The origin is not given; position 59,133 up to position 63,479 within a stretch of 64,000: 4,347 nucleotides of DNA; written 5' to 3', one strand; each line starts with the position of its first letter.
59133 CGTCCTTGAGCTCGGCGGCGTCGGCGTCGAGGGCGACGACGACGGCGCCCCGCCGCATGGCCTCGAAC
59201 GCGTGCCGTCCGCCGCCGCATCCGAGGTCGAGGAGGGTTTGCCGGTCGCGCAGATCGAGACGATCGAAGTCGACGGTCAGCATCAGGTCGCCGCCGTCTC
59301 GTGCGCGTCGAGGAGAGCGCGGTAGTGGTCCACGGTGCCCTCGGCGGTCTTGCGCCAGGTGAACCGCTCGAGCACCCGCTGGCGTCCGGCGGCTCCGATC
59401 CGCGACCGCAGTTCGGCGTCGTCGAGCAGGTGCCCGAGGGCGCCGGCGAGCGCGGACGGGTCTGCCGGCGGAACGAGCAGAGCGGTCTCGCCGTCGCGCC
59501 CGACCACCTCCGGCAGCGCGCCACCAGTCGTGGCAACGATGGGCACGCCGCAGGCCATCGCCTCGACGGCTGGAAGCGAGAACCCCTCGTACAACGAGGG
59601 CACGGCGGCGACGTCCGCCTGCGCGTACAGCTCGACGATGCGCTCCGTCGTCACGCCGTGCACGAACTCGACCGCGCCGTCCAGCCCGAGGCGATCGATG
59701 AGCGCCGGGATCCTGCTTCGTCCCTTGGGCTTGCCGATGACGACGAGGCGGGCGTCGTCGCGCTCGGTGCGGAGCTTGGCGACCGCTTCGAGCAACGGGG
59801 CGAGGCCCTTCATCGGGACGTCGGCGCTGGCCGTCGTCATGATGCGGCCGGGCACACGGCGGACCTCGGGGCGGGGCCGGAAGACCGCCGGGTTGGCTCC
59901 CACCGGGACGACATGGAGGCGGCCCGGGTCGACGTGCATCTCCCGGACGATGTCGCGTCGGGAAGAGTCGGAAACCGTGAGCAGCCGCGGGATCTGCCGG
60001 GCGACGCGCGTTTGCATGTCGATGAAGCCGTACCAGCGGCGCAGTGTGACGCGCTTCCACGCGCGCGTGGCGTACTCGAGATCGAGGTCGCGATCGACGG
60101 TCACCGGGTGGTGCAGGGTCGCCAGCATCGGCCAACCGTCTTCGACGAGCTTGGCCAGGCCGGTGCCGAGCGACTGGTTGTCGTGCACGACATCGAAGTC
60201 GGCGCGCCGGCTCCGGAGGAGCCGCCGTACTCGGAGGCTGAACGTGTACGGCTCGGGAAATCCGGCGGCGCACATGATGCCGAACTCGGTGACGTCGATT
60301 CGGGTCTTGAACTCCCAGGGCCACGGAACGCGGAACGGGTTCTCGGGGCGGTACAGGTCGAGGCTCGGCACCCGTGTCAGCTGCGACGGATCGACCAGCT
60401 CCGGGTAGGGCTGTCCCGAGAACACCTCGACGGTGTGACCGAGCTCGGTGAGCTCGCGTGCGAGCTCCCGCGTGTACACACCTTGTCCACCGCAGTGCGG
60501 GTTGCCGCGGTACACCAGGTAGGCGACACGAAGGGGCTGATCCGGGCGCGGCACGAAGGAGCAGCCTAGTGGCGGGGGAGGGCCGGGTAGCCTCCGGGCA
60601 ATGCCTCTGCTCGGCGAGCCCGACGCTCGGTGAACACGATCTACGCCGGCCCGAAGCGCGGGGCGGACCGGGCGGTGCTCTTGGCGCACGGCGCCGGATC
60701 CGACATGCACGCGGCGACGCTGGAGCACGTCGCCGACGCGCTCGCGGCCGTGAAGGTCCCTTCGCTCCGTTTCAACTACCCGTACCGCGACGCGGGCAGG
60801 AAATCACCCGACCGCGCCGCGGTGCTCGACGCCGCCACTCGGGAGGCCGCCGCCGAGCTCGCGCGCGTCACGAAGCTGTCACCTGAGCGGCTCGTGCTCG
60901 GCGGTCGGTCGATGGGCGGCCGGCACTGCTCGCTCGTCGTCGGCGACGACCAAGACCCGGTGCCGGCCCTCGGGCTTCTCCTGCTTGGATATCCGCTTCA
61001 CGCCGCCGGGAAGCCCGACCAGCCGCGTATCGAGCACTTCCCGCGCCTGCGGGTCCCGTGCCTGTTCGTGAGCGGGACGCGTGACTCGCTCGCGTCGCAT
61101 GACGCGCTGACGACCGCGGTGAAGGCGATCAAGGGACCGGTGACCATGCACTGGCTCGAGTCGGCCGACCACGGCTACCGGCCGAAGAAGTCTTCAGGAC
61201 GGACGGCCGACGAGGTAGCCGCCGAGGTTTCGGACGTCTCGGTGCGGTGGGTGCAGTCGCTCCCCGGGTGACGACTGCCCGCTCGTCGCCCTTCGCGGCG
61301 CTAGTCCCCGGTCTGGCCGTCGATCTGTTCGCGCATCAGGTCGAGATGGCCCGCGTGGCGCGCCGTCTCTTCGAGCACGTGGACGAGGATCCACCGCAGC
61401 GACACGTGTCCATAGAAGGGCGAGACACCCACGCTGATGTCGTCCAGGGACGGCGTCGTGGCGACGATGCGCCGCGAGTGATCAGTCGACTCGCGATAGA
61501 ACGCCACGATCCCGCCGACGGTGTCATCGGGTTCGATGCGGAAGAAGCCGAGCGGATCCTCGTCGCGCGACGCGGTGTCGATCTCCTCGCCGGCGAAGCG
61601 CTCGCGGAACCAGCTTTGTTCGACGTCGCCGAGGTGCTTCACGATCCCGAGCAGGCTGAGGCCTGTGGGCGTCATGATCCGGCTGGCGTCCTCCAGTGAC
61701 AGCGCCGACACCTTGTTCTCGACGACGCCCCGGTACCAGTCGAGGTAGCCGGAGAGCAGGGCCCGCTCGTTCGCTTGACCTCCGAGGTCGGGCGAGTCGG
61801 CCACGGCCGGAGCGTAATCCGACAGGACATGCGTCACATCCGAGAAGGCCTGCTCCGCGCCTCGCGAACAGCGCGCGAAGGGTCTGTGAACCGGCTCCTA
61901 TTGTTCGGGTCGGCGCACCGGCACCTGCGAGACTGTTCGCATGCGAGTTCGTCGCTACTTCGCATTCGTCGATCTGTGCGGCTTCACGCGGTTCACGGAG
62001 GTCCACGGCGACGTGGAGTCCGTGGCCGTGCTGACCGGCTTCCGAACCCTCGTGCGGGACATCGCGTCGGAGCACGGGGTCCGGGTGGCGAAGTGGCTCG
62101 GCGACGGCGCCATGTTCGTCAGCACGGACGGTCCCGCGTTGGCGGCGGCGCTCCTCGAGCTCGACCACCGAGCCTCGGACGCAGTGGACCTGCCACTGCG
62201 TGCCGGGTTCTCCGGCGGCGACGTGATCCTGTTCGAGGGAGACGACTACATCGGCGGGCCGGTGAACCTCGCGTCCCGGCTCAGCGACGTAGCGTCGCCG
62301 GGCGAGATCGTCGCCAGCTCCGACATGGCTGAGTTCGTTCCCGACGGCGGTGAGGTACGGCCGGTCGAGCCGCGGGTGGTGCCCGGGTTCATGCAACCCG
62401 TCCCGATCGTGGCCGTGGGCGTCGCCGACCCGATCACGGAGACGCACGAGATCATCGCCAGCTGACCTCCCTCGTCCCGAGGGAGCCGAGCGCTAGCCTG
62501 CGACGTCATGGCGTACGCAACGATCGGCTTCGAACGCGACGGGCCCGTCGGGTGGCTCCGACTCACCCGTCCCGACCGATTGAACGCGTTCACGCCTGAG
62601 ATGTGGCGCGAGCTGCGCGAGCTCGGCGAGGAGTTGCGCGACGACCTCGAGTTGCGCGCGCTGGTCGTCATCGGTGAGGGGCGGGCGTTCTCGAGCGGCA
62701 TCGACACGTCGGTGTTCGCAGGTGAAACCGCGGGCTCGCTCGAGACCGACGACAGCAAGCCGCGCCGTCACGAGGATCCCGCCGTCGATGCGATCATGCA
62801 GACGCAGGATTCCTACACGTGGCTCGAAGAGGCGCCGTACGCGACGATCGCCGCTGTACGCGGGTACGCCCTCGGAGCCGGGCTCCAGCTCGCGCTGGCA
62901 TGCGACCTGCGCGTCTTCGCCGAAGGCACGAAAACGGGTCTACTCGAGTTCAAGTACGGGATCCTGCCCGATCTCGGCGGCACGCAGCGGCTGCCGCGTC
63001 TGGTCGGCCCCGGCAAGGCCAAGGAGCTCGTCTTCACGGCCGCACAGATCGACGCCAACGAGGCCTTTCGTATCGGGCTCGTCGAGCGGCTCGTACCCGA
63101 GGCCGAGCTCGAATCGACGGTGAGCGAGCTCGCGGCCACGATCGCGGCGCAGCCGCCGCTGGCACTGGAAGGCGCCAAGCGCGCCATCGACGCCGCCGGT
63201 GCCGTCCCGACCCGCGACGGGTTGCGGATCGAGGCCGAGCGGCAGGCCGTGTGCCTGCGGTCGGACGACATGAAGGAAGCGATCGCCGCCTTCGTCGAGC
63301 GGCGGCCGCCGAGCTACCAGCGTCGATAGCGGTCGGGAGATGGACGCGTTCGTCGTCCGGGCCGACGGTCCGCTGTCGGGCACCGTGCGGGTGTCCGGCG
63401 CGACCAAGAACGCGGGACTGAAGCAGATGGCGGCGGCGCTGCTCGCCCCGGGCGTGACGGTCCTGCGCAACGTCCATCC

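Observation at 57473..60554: Translationally coupled GT4 glycosyltransferase - methyltransferase - terpene-cyclase-fold operon of unknown product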

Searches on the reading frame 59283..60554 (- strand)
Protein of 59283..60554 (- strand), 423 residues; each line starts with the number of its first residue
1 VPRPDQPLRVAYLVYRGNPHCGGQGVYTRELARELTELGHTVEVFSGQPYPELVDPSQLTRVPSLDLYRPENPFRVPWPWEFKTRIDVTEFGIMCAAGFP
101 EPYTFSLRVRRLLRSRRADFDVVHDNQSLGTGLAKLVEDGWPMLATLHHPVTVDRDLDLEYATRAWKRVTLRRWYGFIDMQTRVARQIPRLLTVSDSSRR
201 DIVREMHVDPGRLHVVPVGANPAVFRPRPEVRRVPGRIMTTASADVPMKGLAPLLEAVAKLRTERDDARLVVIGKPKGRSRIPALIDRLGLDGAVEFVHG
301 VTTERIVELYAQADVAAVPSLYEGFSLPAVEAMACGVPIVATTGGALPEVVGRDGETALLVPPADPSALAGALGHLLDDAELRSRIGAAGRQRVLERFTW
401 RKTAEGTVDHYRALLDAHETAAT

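Call 4: search_protein_families(library=pfam, proteins=[window:59283-60554:-], max_evalue=0.1)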
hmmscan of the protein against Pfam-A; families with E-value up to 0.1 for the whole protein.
window:59283-60554:- (423 aa): 6 families
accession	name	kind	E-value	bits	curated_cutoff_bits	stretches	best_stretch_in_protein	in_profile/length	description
PF00534.26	Glycos_transf_1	-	5.1e-37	127.5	26.4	1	237-393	16-172/172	Glycosyl transferases group 1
PF13692.12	Glyco_trans_1_4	-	1.5e-33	116.4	27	1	238-379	4-142/142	Glycosyl transferases group 1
PF13439.12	Glyco_transf_4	-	2.5e-21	76.9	28.5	1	22-222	2-168/170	Glycosyltransferase Family 4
PF13579.12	Glyco_trans_4_4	-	5.9e-18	66.2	29.7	1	22-219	1-158/158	Glycosyl transferase 4-like domain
PF20706.3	GT4-conflict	-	9.9e-16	58.1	26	1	181-405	140-383/385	Family 4 Glycosyltransferase in conflict systems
PF13524.12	Glyco_trans_1_2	-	4e-12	46.7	25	1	259-405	7-140/144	Glycosyl transferase-like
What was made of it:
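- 59283..60554 (-): manT: GT4 (GT-B fold) alpha-(1->4)-mannosyltransferase of MMP, 423 aa, GTG start (start uncertain by a few codons). Pfam Glycos_transf_1 and Glyco_transf_4 (call 4).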

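Call 8: search_protein_families(library=ncbifam, proteins=[window:59283-60554:-], max_evalue=0.01)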
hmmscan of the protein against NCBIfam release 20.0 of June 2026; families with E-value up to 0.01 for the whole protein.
window:59283-60554:- (423 aa): 39 families (the best 25 are shown)
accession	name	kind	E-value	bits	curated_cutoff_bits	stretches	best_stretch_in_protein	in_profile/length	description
TIGR03449.1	mycothiol_MshA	equivalog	7.5e-37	127.2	462.5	1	110-415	93-404/406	D-inositol-3-phosphate glycosyltransferase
NF041876.1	EPS_EpsE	equivalog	1.9e-35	122.9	400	1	208-405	183-387/389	exopolysaccharide biosynthesis GT4 family glycosyltransferase EpsE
TIGR03088.1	stp2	hypoth_equivalog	4.4e-30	105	409.05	1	188-414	137-373/374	TIGR03088 family PEP-CTERM/XrtA system glycosyltransferase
TIGR02149.1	glgA_Coryne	subfamily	8.7e-29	100.8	302.4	1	163-414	119-390/391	glycogen synthase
TIGR04047.1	MSMEG_0565_glyc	hypoth_equivalog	9.3e-28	97.3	259.85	1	179-412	130-372/373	MSMEG_0565 family glycosyltransferase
TIGR03999.1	thiol_BshA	equivalog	1.7e-25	89.7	273.7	1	237-415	200-374/375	N-acetyl-alpha-D-glucosaminyl L-malate synthase BshA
TIGR04063.1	stp3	hypoth_equivalog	1.2e-18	67.2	442.05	1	179-415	149-396/397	TIGR04063 family PEP-CTERM/XrtA system glycosyltransferase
NF038229.1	Glyco4_Geo_Pelo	equivalog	5e-18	65.2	400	1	183-415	105-337/338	GPMC system family 4 glycosyltransferase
NF053787.1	GlcN_PG_synth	equivalog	9.1e-17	60.9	480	1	300-415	249-360/361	N-acetylglucosaminyl phosphatidylglycerol synthase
NF012028.0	PRK15484.1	subfamily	4e-15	55.8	618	1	238-405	195-369/380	lipopolysaccharide N-acetylglucosaminyltransferase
NF038298.1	EPS_HpsO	equivalog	6.9e-14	51.4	575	1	246-414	211-387/388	hormogonium polysaccharide biosynthesis glycosyltransferase HpsO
NF038295.1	EPS_HpsP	equivalog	8.6e-14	51.3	550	1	247-414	218-387/388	hormogonium polysaccharide biosynthesis glycosyltransferase HpsP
NF047684.1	TeichurnBiosyTuaC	equivalog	3.6e-13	49.2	550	1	247-415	230-390/391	teichuronic acid biosynthesis protein TuaC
TIGR04157.1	glyco_rSAM_CFB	subfamily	2.9e-12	46.3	400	1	248-402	239-397/406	TIGR04157 family glycosyltransferase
TIGR02472.1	sucr_P_syn_N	equivalog_domain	1.1e-11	44.2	576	1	265-403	289-430/439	sucrose-phosphate synthase, putative, glycosyltransferase domain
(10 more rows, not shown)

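Call 16: search_solved_structures(query=window:59283-60554:-, max_evalue=1e-10, show_alignments=1)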
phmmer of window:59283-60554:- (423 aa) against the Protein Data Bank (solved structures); distinct sequences matched with E-value up to 1e-10: 20.
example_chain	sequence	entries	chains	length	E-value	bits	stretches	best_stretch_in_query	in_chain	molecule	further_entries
7qsg_A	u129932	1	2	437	1.2e-136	459.1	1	8-412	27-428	D-inositol 3-phosphate glycosyltransferase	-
6kih_A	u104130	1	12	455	9e-26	93.8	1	204-415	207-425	Tll1590 protein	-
3c4q_A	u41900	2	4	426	4.5e-24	88.2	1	112-407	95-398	Predicted glycosyltransferases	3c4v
3c48_A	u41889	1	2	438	4.9e-24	88.1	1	112-407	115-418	Predicted glycosyltransferases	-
3mbo_A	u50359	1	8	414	2.6e-19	72.5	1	248-404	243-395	Glycosyltransferase, group 1 family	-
2jjm_A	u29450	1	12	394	2.8e-19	72.4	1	248-404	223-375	GLYCOSYL TRANSFERASE, GROUP 1 FAMILY PROTEIN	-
6tvp_A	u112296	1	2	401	7.7e-18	67.7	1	163-413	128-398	Alpha-maltose-1-phosphate synthase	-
2r60_A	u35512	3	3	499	3.3e-16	62.3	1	309-416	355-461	Glycosyl transferase, group 1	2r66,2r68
3okc_A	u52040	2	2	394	6.1e-16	61.4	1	242-405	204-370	GDP-mannose-dependent alpha-(1-6)-phosphatidylinositol monomannoside mannosyltransferase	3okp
3oka_A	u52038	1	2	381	6.4e-16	61.4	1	242-405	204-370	GDP-mannose-dependent alpha-(1-6)-phosphatidylinositol monomannoside mannosyltransferase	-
5i45_A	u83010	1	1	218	2.1e-15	59.7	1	233-415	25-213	Glycosyl transferases group 1 family protein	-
5d00_A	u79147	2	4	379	7.3e-15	57.9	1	265-404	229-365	N-acetyl-alpha-D-glucosaminyl L-malate synthase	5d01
4n9w_A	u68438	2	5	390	4.1e-13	52.1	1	163-404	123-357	GDP-mannose-dependent alpha-(1-2)-phosphatidylinositol mannosyltransferase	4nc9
2gej_A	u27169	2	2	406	4.9e-13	51.9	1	163-404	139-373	PHOSPHATIDYLINOSITOL MANNOSYLTRANSFERASE (PimA)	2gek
8dvz_A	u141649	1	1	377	9e-13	51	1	238-419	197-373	N, N'-diacetylbacillosaminyl-diphospho-undecaprenol alpha-1,3-N-acetylgalactosaminyltransf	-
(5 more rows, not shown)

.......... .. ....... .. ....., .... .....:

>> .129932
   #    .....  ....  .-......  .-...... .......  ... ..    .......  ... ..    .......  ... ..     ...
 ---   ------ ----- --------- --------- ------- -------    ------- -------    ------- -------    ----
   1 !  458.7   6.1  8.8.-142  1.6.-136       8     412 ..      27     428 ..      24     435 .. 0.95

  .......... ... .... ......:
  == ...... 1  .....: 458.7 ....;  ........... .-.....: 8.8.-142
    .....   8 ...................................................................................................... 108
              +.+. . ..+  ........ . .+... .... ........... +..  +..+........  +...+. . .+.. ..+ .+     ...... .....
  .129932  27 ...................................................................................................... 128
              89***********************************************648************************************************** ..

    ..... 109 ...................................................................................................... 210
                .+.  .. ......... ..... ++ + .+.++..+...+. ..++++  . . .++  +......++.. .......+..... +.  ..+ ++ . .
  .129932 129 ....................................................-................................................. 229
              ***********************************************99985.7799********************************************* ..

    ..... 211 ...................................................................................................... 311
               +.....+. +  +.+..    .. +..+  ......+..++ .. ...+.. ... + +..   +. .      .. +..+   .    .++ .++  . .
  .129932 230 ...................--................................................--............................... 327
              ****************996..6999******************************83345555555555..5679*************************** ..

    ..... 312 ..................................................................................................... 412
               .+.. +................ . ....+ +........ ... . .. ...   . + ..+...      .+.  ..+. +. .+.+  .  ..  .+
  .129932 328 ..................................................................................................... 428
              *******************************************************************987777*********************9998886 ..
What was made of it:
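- On ManT (MMP alpha-1,4-mannosyltransferase, GT4): 7QSG E=1.2e-136 (call 16).
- ManT: 7QSG E=1.2e-136 (call 16).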

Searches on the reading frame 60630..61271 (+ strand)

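Call 35: search_protein_families(library=pfam, proteins=[window:60630-61271:+], max_evalue=0.0001)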
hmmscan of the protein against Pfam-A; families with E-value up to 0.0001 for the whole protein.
window:60630-61271:+ (213 aa): 2 families
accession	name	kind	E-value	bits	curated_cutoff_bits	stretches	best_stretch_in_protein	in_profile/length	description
PF20408.4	Abhydrolase_11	-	3.4e-52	177.5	27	1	13-209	2-193/193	Alpha/beta hydrolase domain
PF12146.15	Hydrolase_4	-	2.2e-06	27.6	27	0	13-112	4-102/239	Serine aminopeptidase, S33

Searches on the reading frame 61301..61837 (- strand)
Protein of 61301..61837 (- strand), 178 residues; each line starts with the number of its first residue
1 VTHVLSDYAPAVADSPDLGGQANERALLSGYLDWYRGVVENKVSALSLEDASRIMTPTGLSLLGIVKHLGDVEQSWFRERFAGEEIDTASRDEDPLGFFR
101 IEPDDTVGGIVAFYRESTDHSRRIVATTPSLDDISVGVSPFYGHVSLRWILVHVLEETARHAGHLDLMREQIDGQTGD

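Call 35: search_protein_families(library=pfam, proteins=[window:61301-61837:-], max_evalue=0.0001)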
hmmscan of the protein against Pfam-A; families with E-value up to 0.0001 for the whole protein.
window:61301-61837:- (178 aa): 3 families
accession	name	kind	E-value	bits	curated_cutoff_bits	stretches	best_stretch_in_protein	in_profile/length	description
PF04978.18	MST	-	3.4e-41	141.6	27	1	28-174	2-149/149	Mycothiol-S-transferase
PF12867.12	DinB_2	-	1.9e-07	32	24.8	1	35-164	5-127/128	DinB superfamily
PF05163.17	DinB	-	9e-05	22.9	23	0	28-168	8-141/165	DinB family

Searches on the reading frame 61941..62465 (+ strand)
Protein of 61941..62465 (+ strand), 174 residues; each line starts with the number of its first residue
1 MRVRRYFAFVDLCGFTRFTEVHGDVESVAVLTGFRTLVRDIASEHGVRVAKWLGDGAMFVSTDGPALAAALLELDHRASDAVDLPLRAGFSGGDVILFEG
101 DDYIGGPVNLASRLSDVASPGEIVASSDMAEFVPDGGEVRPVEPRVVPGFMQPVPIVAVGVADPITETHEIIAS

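Call 35: search_protein_families(library=pfam, proteins=[window:61941-62465:+], max_evalue=0.0001)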
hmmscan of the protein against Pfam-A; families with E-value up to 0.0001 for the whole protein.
window:61941-62465:+ (174 aa): 1 family
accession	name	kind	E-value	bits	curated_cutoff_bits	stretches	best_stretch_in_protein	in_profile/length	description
PF00211.25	Guanylate_cyc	-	5.7e-05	23.2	21.9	0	9-131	13-153/183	Adenylate and Guanylate cyclase catalytic domain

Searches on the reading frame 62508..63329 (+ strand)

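Call 35: search_protein_families(library=pfam, proteins=[window:62508-63329:+], max_evalue=0.0001)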
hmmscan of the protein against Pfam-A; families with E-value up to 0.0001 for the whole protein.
window:62508-63329:+ (273 aa): 2 families
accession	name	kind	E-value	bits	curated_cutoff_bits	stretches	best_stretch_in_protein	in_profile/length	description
PF00378.25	ECH_1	-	1.9e-51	175.2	27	1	14-271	6-249/251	Enoyl-CoA hydratase/isomerase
PF16113.10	ECH_2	-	5e-27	95.7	27.2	1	14-262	1-238/335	Enoyl-CoA hydratase/isomerase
